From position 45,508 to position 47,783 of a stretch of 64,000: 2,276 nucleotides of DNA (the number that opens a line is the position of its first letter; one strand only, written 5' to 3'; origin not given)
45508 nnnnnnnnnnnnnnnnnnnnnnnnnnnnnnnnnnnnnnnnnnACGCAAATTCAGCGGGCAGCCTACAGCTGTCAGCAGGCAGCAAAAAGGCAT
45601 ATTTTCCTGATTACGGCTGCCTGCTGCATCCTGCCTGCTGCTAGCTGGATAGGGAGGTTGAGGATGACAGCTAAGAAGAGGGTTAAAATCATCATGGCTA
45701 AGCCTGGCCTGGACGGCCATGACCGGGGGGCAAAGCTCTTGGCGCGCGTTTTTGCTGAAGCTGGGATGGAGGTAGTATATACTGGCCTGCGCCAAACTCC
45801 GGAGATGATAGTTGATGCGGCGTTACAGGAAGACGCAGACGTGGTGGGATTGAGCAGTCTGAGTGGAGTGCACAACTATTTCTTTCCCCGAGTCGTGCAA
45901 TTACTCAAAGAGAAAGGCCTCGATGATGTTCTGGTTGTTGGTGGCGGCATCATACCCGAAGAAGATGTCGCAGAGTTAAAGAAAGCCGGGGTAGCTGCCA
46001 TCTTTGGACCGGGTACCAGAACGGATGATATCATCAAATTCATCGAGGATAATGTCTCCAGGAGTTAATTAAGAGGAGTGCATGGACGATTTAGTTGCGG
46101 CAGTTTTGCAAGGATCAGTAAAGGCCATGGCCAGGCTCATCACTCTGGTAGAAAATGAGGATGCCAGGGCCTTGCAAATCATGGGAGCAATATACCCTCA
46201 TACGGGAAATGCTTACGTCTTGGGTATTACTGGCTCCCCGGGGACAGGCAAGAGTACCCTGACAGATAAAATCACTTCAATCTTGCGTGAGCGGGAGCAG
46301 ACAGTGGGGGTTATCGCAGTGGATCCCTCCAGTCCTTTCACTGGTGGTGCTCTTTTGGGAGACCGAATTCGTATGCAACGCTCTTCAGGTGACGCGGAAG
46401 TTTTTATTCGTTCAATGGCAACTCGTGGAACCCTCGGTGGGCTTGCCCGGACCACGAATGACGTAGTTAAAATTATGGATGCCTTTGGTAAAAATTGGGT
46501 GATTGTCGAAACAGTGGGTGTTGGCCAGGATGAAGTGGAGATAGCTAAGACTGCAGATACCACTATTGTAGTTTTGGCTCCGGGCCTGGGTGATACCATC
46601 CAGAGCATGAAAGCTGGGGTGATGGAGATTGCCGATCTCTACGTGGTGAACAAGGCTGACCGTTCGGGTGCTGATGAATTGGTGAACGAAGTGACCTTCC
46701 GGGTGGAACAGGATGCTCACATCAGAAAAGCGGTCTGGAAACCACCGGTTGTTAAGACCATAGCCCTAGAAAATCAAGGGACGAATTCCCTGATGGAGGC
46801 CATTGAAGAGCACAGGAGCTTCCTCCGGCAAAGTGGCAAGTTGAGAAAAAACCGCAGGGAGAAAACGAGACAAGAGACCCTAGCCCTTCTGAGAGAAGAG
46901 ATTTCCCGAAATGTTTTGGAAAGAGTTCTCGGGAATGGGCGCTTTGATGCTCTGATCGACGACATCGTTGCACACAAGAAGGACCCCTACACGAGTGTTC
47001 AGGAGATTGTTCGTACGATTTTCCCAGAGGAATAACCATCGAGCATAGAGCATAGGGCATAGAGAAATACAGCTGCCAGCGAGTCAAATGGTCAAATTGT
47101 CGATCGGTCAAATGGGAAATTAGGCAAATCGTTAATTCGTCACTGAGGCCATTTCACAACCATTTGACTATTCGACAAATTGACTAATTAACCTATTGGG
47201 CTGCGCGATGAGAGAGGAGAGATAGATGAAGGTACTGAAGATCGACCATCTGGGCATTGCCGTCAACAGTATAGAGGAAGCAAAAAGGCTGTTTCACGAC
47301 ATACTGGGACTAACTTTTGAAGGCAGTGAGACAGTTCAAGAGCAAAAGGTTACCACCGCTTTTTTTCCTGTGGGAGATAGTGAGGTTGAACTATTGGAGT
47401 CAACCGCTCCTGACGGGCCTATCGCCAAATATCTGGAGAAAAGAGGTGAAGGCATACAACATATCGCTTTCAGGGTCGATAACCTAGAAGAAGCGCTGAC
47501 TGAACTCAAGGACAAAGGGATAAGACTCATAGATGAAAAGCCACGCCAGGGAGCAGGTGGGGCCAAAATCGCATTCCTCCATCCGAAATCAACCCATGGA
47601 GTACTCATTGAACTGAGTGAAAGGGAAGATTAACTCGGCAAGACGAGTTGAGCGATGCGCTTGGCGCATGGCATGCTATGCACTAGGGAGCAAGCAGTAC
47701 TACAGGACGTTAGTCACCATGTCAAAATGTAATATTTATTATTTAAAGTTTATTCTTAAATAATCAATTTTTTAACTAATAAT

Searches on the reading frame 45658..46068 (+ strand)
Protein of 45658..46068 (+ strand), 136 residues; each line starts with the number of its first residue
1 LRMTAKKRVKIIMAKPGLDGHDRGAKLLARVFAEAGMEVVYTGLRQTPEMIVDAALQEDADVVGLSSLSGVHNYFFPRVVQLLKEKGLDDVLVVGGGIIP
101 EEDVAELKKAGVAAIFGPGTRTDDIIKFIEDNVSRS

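Call 10: search_protein_families(library=pfam, proteins=[window:45658-46068:+])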
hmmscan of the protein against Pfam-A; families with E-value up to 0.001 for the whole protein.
window:45658-46068:+ (136 aa): 1 family
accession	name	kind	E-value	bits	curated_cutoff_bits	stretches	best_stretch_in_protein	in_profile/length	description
PF02310.24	B12-binding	-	1.2e-26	93.3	32.1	1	10-123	2-117/121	B12 binding domain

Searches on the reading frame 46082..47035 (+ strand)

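Call 11: search_protein_families(library=pfam, proteins=[window:46082-47035:+])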
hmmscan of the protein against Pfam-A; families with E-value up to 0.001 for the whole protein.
window:46082-47035:+ (317 aa): 8 families
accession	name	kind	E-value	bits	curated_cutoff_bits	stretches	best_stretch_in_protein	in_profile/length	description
PF03308.22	MeaB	-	3.8e-93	311.9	23.1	1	16-279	1-269/273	Methylmalonyl Co-A mutase-associated GTPase MeaB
PF00009.33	GTP_EFTU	-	4.8e-06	26.7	26.5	0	180-244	119-185/188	Elongation factor Tu GTP binding domain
PF03266.21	NTPase_1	-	9e-05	22.8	23.9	1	48-77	3-32/168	NTPase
PF02492.25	cobW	-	9.9e-05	22.4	20.7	0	46-209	2-170/180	CobW/HypB/UreG, nucleotide-binding domain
PF03029.23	ATP_bind_1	-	0.0006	20.1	27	0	49-84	1-36/240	Conserved hypothetical ATP binding protein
PF08433.16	KTI12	-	0.00073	19.6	22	0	49-79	6-36/271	Chromatin associated protein KTI12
PF07693.20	KAP_NTPase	-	0.00075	19.3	20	0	39-82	15-58/293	KAP family P-loop domain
PF13245.12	AAA_19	-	0.00099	19.7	25.1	0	43-79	10-46/134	AAA domain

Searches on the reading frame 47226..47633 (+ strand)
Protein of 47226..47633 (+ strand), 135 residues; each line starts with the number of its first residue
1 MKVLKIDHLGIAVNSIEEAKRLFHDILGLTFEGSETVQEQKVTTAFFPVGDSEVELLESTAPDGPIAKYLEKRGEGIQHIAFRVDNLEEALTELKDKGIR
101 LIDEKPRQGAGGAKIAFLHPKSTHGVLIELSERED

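Call 11: search_protein_families(library=pfam, proteins=[window:47226-47633:+])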
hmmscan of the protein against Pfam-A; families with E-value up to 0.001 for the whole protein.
window:47226-47633:+ (135 aa): 3 families
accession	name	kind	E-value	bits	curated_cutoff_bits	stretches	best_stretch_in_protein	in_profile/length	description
PF13669.12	Glyoxalase_4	-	8.8e-30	103.6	27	1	7-117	1-109/109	Glyoxalase/Bleomycin resistance protein/Dioxygenase superfamily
PF00903.31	Glyoxalase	-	6.4e-22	78.6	20.6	1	5-130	1-121/121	Glyoxalase/Bleomycin resistance protein/Dioxygenase superfamily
PF13468.12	Glyoxalase_3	-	2.8e-08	34.5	25.1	1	6-107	1-106/176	Glyoxalase-like domain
